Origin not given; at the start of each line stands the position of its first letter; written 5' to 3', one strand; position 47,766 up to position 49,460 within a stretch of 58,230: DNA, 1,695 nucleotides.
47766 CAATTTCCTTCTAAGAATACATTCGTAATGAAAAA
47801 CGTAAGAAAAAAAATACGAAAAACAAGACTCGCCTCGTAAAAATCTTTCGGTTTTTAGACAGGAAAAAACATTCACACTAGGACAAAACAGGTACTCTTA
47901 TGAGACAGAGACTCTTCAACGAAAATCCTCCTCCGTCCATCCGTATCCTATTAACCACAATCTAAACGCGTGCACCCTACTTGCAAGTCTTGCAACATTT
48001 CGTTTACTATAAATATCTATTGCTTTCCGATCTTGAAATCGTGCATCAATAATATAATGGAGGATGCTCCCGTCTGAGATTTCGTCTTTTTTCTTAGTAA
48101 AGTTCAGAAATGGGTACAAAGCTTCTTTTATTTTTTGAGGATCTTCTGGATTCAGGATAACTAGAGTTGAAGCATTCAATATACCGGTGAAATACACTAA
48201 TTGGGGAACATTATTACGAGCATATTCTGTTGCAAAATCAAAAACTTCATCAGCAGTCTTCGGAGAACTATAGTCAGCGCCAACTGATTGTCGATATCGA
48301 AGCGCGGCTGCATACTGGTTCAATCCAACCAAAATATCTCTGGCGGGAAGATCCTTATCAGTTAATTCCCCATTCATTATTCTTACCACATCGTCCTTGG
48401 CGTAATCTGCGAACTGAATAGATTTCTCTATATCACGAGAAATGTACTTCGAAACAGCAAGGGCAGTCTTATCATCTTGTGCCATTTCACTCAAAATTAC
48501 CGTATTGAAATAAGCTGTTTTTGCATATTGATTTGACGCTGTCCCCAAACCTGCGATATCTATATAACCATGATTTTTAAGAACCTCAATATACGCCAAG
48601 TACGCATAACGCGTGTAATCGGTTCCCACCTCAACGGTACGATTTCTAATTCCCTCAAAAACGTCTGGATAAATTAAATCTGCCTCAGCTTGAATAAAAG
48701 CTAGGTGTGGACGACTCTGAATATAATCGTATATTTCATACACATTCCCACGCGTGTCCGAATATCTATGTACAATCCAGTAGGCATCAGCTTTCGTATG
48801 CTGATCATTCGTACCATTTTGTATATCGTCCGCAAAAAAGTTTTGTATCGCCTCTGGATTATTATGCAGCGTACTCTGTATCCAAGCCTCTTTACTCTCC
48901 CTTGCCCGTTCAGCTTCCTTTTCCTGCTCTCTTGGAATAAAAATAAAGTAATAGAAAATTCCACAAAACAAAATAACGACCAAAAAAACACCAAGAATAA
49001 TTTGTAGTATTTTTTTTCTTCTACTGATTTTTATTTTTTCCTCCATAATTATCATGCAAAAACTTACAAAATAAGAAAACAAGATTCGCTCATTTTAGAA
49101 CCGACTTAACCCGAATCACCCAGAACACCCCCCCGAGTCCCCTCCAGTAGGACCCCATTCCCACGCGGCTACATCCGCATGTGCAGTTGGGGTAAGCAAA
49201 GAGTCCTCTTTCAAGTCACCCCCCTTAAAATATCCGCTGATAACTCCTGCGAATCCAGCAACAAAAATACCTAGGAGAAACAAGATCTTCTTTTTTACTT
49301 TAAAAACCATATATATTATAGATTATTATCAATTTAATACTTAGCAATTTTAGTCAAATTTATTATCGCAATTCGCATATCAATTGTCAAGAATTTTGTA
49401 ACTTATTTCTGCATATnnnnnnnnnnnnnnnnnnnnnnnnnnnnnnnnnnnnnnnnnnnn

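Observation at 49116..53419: YcaO + SagB-type dehydrogenase + PRTase/beta-propeller fusion + promoter-driven small peptide: candidate uncharacterised peptide-modification (RiPP-like) cassette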

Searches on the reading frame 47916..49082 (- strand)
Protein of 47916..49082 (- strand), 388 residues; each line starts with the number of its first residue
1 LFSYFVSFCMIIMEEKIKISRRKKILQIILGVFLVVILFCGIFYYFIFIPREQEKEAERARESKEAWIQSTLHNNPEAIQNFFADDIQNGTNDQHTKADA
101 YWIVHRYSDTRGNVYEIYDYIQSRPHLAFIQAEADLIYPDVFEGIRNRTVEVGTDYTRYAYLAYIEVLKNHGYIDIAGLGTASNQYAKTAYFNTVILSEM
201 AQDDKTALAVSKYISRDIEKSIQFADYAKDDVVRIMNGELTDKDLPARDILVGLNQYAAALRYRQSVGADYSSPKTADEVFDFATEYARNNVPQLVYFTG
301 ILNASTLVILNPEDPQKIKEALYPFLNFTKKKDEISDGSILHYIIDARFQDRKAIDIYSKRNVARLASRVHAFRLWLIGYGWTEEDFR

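Call 5: search_protein_families(library=pfam, proteins=[window:47916-49082:-], max_evalue=0.01)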
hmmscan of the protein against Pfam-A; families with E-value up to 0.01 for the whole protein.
window:47916-49082:- (388 aa): 0 families

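Call 6: search_protein_families(library=ncbifam, proteins=[window:47916-49082:-], max_evalue=0.01)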
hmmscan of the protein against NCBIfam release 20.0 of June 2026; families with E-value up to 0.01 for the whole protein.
window:47916-49082:- (388 aa): 1 family
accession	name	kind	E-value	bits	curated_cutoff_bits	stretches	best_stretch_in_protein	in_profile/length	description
TIGR00739.1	yajC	equivalog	0.0091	16.1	44.2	0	30-61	3-34/84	preprotein translocase subunit YajC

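Call 59: search_solved_structures(query=A3, max_evalue=1)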
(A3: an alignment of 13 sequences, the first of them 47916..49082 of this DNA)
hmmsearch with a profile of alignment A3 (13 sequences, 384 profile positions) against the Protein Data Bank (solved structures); distinct sequences matched with E-value up to 1: 0.

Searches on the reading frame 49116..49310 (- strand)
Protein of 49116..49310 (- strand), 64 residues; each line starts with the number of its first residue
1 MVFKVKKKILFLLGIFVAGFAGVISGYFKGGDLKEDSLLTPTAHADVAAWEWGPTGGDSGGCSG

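Call 5: search_protein_families(library=pfam, proteins=[window:49116-49310:-], max_evalue=0.01)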
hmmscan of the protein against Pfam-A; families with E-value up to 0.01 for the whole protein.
window:49116-49310:- (64 aa): 0 families

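Call 6: search_protein_families(library=ncbifam, proteins=[window:49116-49310:-], max_evalue=0.01)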
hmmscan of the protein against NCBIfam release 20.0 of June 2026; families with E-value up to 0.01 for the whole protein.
window:49116-49310:- (64 aa): 0 families

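Call 81: search_protein_families(library=ncbifam, alignment_id=A6, max_evalue=0.1)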
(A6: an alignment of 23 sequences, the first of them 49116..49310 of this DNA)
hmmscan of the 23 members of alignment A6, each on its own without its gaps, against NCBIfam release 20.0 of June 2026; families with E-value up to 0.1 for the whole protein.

A. member 1, window:49116-49310:- (64 aa): 0 families

B. families by the number of members that match (of 23 scanned): 4 families
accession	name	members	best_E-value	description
NF052523.2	TafF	1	0.028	TafF family fimbrial protein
NF003716.0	PRK05326.1-3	1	0.043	potassium/proton antiporter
NF006427.0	PRK08676.1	1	0.063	hydrogenase membrane subunit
NF012177.1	tet_MFS_42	1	0.078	tetracycline efflux MFS transporter Tet(42)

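Call 83: search_protein_families(library=pfam, alignment_id=A6, max_evalue=0.1)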
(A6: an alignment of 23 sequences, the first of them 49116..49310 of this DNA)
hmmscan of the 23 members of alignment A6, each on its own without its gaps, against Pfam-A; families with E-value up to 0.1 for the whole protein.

A. member 1, window:49116-49310:- (64 aa): 0 families

B. families by the number of members that match (of 23 scanned): 2 families
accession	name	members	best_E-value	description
PF25184.1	YxzE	2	0.00078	YxzE-like putative bacteriocin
PF23836.1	DUF7206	1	0.072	Family of unknown function (DUF7206)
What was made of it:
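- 49116..49310 (-): Precursor peptide (64 aa). It has a Lys-rich N-terminus, a 20-aa hydrophobic helix, a linker, an AHA|D junction, and the core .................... No Pfam or NCBIfam family covers it (calls 5, 6, 81, 83).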
